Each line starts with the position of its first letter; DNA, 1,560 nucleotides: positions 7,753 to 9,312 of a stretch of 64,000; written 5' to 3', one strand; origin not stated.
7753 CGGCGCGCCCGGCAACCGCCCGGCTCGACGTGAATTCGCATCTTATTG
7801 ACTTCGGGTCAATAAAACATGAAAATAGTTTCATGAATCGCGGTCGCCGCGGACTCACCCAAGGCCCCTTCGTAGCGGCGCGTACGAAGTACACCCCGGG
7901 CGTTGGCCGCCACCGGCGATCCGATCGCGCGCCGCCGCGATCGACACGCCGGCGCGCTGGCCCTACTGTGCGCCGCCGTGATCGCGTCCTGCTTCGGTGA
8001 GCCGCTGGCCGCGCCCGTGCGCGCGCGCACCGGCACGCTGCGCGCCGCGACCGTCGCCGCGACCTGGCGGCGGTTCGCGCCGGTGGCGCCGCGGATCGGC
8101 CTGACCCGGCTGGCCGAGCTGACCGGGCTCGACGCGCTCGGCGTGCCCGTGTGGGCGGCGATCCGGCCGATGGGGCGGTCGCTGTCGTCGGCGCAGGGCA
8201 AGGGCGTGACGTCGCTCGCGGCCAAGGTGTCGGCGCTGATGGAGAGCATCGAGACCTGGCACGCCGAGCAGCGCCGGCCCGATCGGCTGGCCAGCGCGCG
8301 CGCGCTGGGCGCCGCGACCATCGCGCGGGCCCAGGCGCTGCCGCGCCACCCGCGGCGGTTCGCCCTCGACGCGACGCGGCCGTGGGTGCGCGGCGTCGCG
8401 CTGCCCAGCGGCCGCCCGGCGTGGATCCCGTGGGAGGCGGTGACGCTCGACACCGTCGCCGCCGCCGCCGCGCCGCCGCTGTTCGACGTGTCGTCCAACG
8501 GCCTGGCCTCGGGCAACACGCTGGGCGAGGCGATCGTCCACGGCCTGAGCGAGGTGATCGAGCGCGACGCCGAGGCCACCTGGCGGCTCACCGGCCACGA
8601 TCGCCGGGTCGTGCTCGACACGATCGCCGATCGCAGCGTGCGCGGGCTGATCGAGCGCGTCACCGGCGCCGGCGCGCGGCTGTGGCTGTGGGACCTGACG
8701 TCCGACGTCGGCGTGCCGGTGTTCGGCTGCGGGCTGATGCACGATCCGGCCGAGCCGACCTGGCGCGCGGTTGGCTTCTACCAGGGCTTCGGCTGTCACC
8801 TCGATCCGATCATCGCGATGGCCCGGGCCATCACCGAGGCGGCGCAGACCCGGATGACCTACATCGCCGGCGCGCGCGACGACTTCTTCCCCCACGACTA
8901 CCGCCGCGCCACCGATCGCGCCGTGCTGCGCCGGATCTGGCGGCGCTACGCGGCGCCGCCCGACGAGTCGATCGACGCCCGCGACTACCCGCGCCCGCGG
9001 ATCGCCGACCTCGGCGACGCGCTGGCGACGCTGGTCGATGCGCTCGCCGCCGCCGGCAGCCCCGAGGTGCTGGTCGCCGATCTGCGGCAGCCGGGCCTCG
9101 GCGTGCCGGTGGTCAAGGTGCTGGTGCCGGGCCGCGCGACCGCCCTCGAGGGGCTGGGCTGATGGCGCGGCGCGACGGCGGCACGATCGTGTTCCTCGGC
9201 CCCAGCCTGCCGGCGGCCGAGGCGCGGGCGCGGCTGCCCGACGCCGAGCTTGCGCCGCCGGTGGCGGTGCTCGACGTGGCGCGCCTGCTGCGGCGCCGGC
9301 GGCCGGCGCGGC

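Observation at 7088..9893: Stand-alone YcaO-TfuA thioamidation-type gene pair with no recognisable precursor peptide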

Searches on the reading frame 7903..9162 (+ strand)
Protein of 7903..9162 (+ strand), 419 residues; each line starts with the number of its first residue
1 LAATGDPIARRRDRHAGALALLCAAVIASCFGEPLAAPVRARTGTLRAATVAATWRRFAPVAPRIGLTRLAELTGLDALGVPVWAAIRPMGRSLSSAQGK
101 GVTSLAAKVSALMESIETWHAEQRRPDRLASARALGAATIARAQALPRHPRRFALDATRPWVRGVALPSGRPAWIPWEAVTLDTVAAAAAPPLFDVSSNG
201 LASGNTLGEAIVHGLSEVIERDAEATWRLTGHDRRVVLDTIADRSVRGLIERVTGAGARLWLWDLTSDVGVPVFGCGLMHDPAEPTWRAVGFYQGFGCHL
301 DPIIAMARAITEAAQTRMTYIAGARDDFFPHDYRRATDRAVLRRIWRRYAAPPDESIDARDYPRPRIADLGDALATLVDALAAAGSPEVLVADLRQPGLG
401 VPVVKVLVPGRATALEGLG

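Call 5: search_protein_families(library=pfam, proteins=[window:7903-9162:+], max_evalue=0.01)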
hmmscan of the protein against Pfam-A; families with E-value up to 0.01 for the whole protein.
window:7903-9162:+ (419 aa): 1 family
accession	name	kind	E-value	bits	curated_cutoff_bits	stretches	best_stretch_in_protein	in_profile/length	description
PF02624.21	YcaO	-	4.7e-77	259.9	25.7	1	98-410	1-323/325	YcaO cyclodehydratase, ATP-ad Mg2+-binding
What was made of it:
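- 7978..9162 (+): ycaO, 394 aa, TfuA-associated (thioamide-type) YcaO. Pfam YcaO domain E 4.7e-77 (call 5).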

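Call 6: search_protein_families(library=ncbifam, proteins=[window:7903-9162:+], max_evalue=0.01)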
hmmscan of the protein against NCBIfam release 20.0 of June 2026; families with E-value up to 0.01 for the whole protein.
window:7903-9162:+ (419 aa): 5 families
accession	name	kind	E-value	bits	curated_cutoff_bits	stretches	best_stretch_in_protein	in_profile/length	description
TIGR03266.1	methan_mark_1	equivalog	3.9e-65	220.3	365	1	46-410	2-361/376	YcaO-related McrA-glycine thioamidation protein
TIGR00702.1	TIGR00702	domain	1.5e-62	211.9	75.65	1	53-410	5-363/377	YcaO-type kinase domain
TIGR03604.1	TOMM_cyclo_SagD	subfamily_domain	1.4e-35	122.9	219.25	1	99-410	1-335/377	thiazole/oxazole-forming peptide maturase, SagD family component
NF040716.1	YcaO_for_S12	equivalog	5.6e-08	31.7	700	1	198-317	177-292/571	30S ribosomal protein S12 methylthiotransferase accessory factor YcaO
TIGR03549.1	TIGR03549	equivalog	0.0004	18.7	900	1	197-317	324-440/723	OsmC domain/YcaO domain-containing protein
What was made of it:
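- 7978..9162 (+): NCBIfam best hit is TIGR03266 (McrA-Gly thioamidation YcaO) at 220 bits, below its 365-bit cutoff (call 6).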

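Call 7: find_homologous_proteins(query=window:7903-9162:+, max_evalue=1e-10)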
Query window:7903-9162:+ (419 aa): 2000 proteins with E <= 1e-10 among 8000 candidates; the best 120 are listed.
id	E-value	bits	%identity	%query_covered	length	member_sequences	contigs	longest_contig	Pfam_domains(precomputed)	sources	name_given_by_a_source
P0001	6.1e-243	824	92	99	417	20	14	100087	PF02624.22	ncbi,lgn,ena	-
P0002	9.4e-229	778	90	94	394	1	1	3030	PF02624.22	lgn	-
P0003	5.6e-221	752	88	94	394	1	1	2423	PF02624.22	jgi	jgi:ribosomal protein S12 methylthiotransferase accessory factor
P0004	1.9e-214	730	83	94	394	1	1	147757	PF02624.22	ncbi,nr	ncbi:MAG: YcaO-like family protein [Myxococcales bacterium]|nr:YcaO-like family protein [Myxococcale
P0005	2.0e-214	730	85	94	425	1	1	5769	PF02624.22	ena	-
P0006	2.3e-211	720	83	94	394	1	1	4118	PF02624.22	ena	-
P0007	3.2e-208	710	80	95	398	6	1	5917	PF02624.22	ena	-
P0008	4.7e-204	696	81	94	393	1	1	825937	PF02624.22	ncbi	ncbi:MAG: YcaO-like family protein [Kofleriaceae bacterium]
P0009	1.7e-203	694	78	95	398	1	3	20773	PF02624.22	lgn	-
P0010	1.6e-201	688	79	94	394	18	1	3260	PF02624.22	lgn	-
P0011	1.0e-188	646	77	93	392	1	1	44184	PF02624.22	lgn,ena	-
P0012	1.4e-188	645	75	93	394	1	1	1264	PF02624.22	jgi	-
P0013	9.0e-188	643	74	95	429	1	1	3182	PF02624.22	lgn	-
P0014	5.9e-186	637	73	96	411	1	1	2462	PF02624.22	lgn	-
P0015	2.8e-179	615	73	93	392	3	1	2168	PF02624.22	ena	-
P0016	3.2e-178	611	72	93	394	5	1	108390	PF02624.22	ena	-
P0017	3.8e-177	608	73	91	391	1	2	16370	PF02624.22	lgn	-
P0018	4.8e-177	607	71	94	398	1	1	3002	PF02624.22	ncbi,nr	ncbi:MAG TPA: YcaO-like family protein [Kofleriaceae bacterium]|nr:YcaO-like family protein [Kofleri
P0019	6.2e-177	607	73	93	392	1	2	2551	PF02624.22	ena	-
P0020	1.3e-175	602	71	94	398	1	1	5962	PF02624.22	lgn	-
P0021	1.8e-174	599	73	93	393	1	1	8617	PF02624.22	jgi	jgi:ribosomal protein S12 methylthiotransferase accessory factor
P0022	3.7e-174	598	72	93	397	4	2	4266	PF02624.22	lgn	-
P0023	2.4e-173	595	71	95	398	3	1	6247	PF02624.22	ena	-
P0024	1.3e-172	593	71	93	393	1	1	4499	PF02624.22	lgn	-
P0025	5.9e-172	590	70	92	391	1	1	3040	PF02624.22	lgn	-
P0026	3.1e-170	585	71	93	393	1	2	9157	PF02624.22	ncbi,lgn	-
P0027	2.3e-169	582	69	93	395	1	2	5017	PF02624.22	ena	-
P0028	3.1e-169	581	69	93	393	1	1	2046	PF02624.22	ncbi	-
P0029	1.9e-141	490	62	93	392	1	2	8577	PF02624.22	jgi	jgi:ribosomal protein S12 methylthiotransferase accessory factor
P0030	2.7e-139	483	60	96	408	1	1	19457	PF02624.22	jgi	jgi:YcaO-like protein with predicted kinase domain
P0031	4.9e-138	479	57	67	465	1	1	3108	PF02624.22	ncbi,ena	-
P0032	1.3e-137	477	60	93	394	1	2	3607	PF02624.22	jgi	jgi:ribosomal protein S12 methylthiotransferase accessory factor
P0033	4.1e-137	476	59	62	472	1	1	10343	PF02624.22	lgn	-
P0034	5.5e-136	472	58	62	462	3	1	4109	PF02624.22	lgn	-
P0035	2.3e-135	470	58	93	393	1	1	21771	PF02624.22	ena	-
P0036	6.9e-135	468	60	92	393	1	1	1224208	PF02624.22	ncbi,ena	-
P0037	1.7e-134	467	60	95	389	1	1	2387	PF02624.22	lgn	-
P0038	1.7e-134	467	60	93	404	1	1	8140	PF02624.22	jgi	jgi:YcaO-like protein with predicted kinase domain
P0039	2.6e-134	466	61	93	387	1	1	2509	PF02624.22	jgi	jgi:YcaO-like protein with predicted kinase domain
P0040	2.9e-134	466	60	93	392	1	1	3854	PF02624.22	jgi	jgi:ribosomal protein S12 methylthiotransferase accessory factor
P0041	3.3e-134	466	61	93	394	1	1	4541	PF02624.22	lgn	-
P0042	3.1e-133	463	54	93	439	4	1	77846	PF02624.22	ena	-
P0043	3.9e-133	463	59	93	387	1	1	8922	PF02624.22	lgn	-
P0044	9.4e-133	461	60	93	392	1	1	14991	PF02624.22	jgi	jgi:ribosomal protein S12 methylthiotransferase accessory factor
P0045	3.0e-132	460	60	93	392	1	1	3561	PF02624.22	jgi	jgi:ribosomal protein S12 methylthiotransferase accessory factor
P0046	3.7e-132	459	56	94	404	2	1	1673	PF02624.22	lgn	-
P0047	3.8e-132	459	55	93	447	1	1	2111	PF02624.22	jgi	jgi:ribosomal protein S12 methylthiotransferase accessory factor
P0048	6.1e-132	459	61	93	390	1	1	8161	PF02624.22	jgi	-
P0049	6.1e-132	459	58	89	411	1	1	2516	PF02624.22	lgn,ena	-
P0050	6.2e-132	459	59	93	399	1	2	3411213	PF02624.22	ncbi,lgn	ncbi:MAG: YcaO-like family protein [Kofleriaceae bacterium]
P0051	7.6e-132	458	60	93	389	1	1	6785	PF02624.22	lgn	-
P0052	8.3e-132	458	60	93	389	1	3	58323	PF02624.22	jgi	jgi:ribosomal protein S12 methylthiotransferase accessory factor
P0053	8.4e-132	458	60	92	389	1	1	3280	PF02624.22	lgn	-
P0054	9.3e-132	458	60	93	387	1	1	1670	PF02624.22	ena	-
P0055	1.7e-131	457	59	93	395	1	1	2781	PF02624.22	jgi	jgi:YcaO-like protein with predicted kinase domain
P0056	1.9e-131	457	61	92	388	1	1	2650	PF02624.22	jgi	jgi:ribosomal protein S12 methylthiotransferase accessory factor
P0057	2.1e-131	457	57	93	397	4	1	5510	PF02624.22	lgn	-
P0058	2.6e-131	457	60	93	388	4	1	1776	PF02624.22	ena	-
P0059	3.2e-131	456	59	95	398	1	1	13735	PF02624.22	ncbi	-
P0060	3.6e-131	456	60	93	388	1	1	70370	PF02624.22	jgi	jgi:YcaO-like protein with predicted kinase domain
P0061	3.7e-131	456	61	93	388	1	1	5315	PF02624.22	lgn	-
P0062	5.5e-131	455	61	92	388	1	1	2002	PF02624.22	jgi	-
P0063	5.9e-131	455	60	93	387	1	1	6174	PF02624.22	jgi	jgi:ribosomal protein S12 methylthiotransferase accessory factor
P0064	6.8e-131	455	61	93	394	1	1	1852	PF02624.22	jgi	jgi:YcaO-like protein with predicted kinase domain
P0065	8.9e-131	455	60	93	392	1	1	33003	PF02624.22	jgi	jgi:ribosomal protein S12 methylthiotransferase accessory factor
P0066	9.9e-131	455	61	93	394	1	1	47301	PF02624.22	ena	-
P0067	1.1e-130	455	60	93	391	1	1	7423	PF02624.22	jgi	jgi:ribosomal protein S12 methylthiotransferase accessory factor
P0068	1.2e-130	454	61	93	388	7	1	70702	PF02624.22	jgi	-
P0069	1.3e-130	454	60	93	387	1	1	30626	PF02624.22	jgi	-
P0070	1.6e-130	454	60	93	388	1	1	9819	PF02624.22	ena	-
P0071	2.4e-130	453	60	93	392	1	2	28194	PF02624.22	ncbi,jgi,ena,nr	ncbi:MAG: hypothetical protein H6Q90_722 [Deltaproteobacteria bacterium]|nr:hypothetical protein [De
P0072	2.8e-130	453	60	92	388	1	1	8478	PF02624.22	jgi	-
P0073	2.8e-130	453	60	92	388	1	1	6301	PF02624.22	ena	-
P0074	3.2e-130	453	59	93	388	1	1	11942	PF02624.22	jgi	-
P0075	3.3e-130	453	58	93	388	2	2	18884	PF02624.22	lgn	-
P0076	3.5e-130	453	59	93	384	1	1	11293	PF02624.22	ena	-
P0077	3.5e-130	453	60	93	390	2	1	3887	PF02624.22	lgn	-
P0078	3.6e-130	453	58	92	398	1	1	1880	PF02624.22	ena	-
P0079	3.7e-130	453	60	93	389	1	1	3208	PF02624.22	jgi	jgi:ribosomal protein S12 methylthiotransferase accessory factor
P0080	6.6e-130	452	60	92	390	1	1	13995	PF02624.22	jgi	jgi:YcaO-like protein with predicted kinase domain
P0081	7.3e-130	452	56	93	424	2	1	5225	PF02624.22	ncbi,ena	-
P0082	1.2e-129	451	60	92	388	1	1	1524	PF02624.22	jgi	-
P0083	1.4e-129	451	59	92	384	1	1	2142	PF02624.22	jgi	jgi:YcaO-like protein with predicted kinase domain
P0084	1.5e-129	451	59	92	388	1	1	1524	PF02624.22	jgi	jgi:ribosomal protein S12 methylthiotransferase accessory factor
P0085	1.8e-129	451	59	92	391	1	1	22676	PF02624.22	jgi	jgi:ribosomal protein S12 methylthiotransferase accessory factor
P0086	2.1e-129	450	59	93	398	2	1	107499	PF02624.22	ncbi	-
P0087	2.3e-129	450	60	93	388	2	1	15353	PF02624.22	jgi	-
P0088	2.3e-129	450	58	93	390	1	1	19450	PF02624.22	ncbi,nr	ncbi:MAG: hypothetical protein JWO36_1579 [Myxococcales bacterium]|nr:hypothetical protein [Myxococc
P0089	2.4e-129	450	60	93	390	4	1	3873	PF02624.22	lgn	-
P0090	2.9e-129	450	58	94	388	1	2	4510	PF02624.22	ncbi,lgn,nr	ncbi:MAG: YcaO-like family protein [Deltaproteobacteria bacterium]|nr:YcaO-like family protein [Delt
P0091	2.9e-129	450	60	93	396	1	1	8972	PF02624.22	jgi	-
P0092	3.0e-129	450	58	92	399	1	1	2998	PF02624.22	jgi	jgi:YcaO-like protein with predicted kinase domain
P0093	5.2e-129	449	60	93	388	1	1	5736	PF02624.22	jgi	-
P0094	5.2e-129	449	60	93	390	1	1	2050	PF02624.22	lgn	-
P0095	6.1e-129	449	61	93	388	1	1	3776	PF02624.22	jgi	jgi:YcaO-like protein with predicted kinase domain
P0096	7.9e-129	448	58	93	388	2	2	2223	PF02624.22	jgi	jgi:YcaO-like protein with predicted kinase domain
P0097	1.1e-128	448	53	93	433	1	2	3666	PF02624.22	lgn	-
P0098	1.1e-128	448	57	96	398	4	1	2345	PF02624.22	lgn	-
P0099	1.5e-128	447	57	93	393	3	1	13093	PF02624.22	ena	-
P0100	1.9e-128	447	58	94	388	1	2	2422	PF02624.22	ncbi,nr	ncbi:MAG: YcaO-like family protein [Myxococcota bacterium]|nr:YcaO-like family protein [Myxococcota 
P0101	2.0e-128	447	61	93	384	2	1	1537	PF02624.22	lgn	-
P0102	2.2e-128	447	60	93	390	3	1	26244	PF02624.22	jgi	-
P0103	2.4e-128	447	60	93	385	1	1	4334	PF02624.22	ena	-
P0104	3.0e-128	446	56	93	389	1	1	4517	PF02624.22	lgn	-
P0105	3.5e-128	446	59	92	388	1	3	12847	PF02624.22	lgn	-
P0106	3.8e-128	446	58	93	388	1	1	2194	PF02624.22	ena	-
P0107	3.9e-128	446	60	92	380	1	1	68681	PF02624.22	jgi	jgi:ribosomal protein S12 methylthiotransferase accessory factor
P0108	4.1e-128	446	60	90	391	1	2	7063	PF02624.22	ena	-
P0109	4.9e-128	446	59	92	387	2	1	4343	PF02624.22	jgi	jgi:ribosomal protein S12 methylthiotransferase accessory factor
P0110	5.6e-128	446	59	93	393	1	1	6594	PF02624.22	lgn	-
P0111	5.7e-128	446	59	93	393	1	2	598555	PF02624.22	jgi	jgi:ribosomal protein S12 methylthiotransferase accessory factor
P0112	5.8e-128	446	58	93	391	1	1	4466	PF02624.22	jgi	jgi:YcaO-like protein with predicted kinase domain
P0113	6.9e-128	445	58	93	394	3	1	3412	PF02624.22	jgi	jgi:YcaO-like protein with predicted kinase domain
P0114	7.7e-128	445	59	92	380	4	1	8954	PF02624.22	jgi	jgi:ribosomal protein S12 methylthiotransferase accessory factor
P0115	7.8e-128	445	58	93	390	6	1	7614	PF02624.22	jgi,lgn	-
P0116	8.9e-128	445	59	90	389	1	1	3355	PF02624.22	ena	-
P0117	9.1e-128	445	56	93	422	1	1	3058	PF02624.22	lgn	-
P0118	1.1e-127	445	55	93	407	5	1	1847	PF02624.22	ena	-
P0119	1.6e-127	444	58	90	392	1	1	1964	PF02624.22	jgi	jgi:YcaO-like protein with predicted kinase domain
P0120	1.6e-127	444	60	93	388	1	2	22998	PF02624.22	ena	-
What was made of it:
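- More than 120 protein clusters at >=53% identity exist in environmental data (call 7).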

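Call 9: find_encoding_contigs(protein=P0001, flank=10000, max_places=4)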
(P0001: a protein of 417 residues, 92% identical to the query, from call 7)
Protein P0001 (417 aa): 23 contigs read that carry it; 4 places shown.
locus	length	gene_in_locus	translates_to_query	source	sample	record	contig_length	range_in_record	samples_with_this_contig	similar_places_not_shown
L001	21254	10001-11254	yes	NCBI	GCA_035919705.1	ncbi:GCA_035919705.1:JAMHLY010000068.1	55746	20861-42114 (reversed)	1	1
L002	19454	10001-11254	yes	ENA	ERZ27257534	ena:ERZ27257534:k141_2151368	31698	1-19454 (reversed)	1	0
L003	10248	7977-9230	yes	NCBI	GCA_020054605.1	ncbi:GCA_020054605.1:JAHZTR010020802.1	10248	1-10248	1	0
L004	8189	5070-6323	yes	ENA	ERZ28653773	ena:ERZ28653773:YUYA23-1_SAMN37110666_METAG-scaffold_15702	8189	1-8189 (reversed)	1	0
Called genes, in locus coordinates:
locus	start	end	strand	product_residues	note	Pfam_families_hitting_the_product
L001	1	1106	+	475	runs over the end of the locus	PF20539:DUF6754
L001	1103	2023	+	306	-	-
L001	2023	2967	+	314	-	-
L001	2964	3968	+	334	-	-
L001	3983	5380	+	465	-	PF12704:MacB_PCD, PF02687:FtsX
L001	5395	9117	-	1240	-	PF00069:Pkinase, PF07714:PK_Tyr_Ser-Thr, PF13191:AAA_16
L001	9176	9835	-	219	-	-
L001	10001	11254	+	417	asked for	PF02624:YcaO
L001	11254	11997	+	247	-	PF07812:TfuA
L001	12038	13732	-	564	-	PF00069:Pkinase, PF03109:ABC1 (faint), PF07714:PK_Tyr_Ser-Thr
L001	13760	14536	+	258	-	-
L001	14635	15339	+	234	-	-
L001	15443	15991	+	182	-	-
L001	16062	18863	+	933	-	PF21167:DUF6851, PF22778:VCPO_2nd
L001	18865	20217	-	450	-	PF00764:Arginosuc_synth, PF20979:Arginosuc_syn_C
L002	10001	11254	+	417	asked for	PF02624:YcaO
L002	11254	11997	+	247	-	PF07812:TfuA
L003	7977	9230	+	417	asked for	PF02624:YcaO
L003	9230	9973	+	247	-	PF07812:TfuA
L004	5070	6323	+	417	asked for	PF02624:YcaO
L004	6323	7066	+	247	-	PF07812:TfuA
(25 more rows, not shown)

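Call 10: find_encoding_contigs(protein=P0008, flank=10000, max_places=2)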
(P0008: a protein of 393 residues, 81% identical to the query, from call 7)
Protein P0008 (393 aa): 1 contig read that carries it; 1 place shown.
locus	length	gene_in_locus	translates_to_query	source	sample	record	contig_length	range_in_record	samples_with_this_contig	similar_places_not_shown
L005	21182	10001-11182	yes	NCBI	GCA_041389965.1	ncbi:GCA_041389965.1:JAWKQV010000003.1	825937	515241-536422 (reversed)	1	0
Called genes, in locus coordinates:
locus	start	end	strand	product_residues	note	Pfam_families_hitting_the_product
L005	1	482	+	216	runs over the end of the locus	PF13489:Methyltransf_23, PF08241:Methyltransf_11, PF08242:Methyltransf_12, PF13649:Methyltransf_25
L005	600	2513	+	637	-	-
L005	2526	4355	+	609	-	PF01257:2Fe-2S_thioredx, PF01512:Complex1_51K, PF10531:SLBB, PF10589:NADH_4Fe-4S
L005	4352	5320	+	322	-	PF13510:Fer2_4, PF13237:Fer4_10 (faint), PF22117:Fer4_Nqo3 (weak), PF12838:Fer4_7, PF13187:Fer4_9 (weak), PF00037:Fer4 (weak), PF04879:Molybdop_Fe4S4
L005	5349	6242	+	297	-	PF00753:Lactamase_B (weak), PF13483:Lactamase_B_3, PF12706:Lactamase_B_2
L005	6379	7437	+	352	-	PF03283:PAE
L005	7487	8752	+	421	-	PF09423:PhoD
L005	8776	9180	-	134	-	-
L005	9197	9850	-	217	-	-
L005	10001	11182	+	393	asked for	PF02624:YcaO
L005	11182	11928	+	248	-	PF07812:TfuA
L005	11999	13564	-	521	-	PF00069:Pkinase, PF03109:ABC1 (faint), PF07714:PK_Tyr_Ser-Thr, PF06293:Kdo (faint)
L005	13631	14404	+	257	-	-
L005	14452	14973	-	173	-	PF20979:Arginosuc_syn_C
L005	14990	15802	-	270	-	PF00764:Arginosuc_synth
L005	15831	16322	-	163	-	PF13302:Acetyltransf_3, PF13420:Acetyltransf_4, PF00583:Acetyltransf_1, PF13508:Acetyltransf_7, PF08445:FR47 (weak)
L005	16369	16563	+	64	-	-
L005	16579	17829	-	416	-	PF00089:Trypsin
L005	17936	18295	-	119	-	PF14078:DUF4259 (weak)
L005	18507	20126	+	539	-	PF17900:Peptidase_M1_N, PF01433:Peptidase_M1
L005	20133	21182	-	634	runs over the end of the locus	PF00580:UvrD-helicase (weak), PF13086:AAA_11 (faint), PF13245:AAA_19, PF13604:AAA_30, PF05127:NAT10_TcmA_helicase (weak), PF18335:SH3_13 (weak), PF01443:Viral_helicase1 (weak), PF13538:UvrD_C_2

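Call 11: find_encoding_contigs(protein=P0050, flank=8000, max_places=1)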
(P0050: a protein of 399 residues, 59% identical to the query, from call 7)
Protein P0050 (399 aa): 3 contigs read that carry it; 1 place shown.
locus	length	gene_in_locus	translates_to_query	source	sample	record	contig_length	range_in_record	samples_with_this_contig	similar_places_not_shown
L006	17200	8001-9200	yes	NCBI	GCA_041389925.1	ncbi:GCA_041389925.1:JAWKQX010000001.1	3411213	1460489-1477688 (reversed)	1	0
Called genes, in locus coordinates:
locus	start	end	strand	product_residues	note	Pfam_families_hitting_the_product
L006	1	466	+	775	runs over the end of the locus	PF22113:Mtrc-MtrF_II-IV_dom (faint), PF13435:Cytochrome_C554 (faint), PF13431:TPR_17 (faint)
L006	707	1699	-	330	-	-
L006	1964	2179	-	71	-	-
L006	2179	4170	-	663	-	PF01510:Amidase_2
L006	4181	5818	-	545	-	PF00092:VWA (weak), PF16697:Yop-YscD_cpl, PF00498:FHA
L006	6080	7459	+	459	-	-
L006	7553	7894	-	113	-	PF00903:Glyoxalase (faint), PF18029:Glyoxalase_6 (weak), PF22677:Ble-like_N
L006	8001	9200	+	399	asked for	PF02624:YcaO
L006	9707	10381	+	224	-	PF07812:TfuA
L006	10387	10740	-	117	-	-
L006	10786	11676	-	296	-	PF00528:BPD_transp_1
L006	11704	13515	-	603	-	PF16296:TM_PBP2_N (weak), PF14785:MalF_P2, PF00528:BPD_transp_1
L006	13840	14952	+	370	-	PF00005:ABC_tran, PF13304:AAA_21 (faint), PF17912:OB_MalK, PF08402:TOBE_2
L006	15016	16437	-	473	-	PF02264:LamB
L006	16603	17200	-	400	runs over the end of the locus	PF01547:SBP_bac_1, PF13416:SBP_bac_8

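Call 12: find_encoding_contigs(protein=P0036, flank=8000, max_places=1)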
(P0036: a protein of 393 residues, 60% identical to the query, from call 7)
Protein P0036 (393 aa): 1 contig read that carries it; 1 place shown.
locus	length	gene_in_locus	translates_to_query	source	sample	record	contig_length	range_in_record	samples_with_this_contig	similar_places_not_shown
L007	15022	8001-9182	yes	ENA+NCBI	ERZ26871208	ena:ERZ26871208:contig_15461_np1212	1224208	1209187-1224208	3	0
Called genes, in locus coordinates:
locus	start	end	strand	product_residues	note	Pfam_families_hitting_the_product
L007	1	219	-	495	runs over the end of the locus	PF01943:Polysacc_synt, PF13440:Polysacc_synt_3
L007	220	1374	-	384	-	PF03706:LPG_synthase_TM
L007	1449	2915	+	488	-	PF13231:PMT_2 (weak)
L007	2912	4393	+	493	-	PF13231:PMT_2 (weak)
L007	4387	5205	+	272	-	PF00891:Methyltransf_2 (weak), PF01209:Ubie_methyltran, PF13489:Methyltransf_23, PF05175:MTS (weak), PF13847:Methyltransf_31, PF08241:Methyltransf_11, PF08242:Methyltransf_12, PF13649:Methyltransf_25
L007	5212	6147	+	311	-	PF13370:Fer4_13, PF14597:Lactamase_B_5 (weak)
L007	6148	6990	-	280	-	PF12706:Lactamase_B_2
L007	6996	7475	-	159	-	PF08974:DUF1877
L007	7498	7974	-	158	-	-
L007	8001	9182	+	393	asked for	PF02624:YcaO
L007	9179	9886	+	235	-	PF07812:TfuA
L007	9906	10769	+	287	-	PF00069:Pkinase, PF07714:PK_Tyr_Ser-Thr, PF03109:ABC1 (weak)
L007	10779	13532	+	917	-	PF13191:AAA_16, PF13401:AAA_22 (faint)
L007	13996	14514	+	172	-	-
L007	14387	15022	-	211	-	?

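Call 13: find_encoding_contigs(protein=P0111, flank=8000, max_places=1)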
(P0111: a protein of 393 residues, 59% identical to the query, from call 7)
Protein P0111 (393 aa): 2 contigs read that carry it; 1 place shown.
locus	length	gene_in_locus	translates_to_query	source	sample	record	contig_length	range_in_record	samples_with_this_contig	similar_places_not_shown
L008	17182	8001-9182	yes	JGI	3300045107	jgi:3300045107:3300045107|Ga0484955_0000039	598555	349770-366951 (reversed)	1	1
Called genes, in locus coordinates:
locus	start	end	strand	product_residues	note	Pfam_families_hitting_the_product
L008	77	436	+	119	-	-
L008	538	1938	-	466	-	-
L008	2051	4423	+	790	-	PF01266:DAO, PF16350:FAO_M, PF01571:GCV_T, PF08669:GCV_T_C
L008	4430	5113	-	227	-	-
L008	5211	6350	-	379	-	PF03706:LPG_synthase_TM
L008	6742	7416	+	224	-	PF00106:adh_short, PF01370:Epimerase, PF08659:KR (weak), PF13460:NAD_binding_10, PF13561:adh_short_C2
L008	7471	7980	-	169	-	-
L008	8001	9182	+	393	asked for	PF02624:YcaO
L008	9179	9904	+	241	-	PF07812:TfuA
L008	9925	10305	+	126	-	-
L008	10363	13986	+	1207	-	PF00069:Pkinase, PF03109:ABC1 (weak), PF07714:PK_Tyr_Ser-Thr, PF13191:AAA_16, PF13401:AAA_22 (faint)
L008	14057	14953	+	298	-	PF02915:Rubrerythrin (faint), PF03405:FA_desaturase_2 (weak)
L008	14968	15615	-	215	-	-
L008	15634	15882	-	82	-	-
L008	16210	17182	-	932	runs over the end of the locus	PF01136:Peptidase_U32, PF12392:DUF3656, PF01136:Peptidase_U32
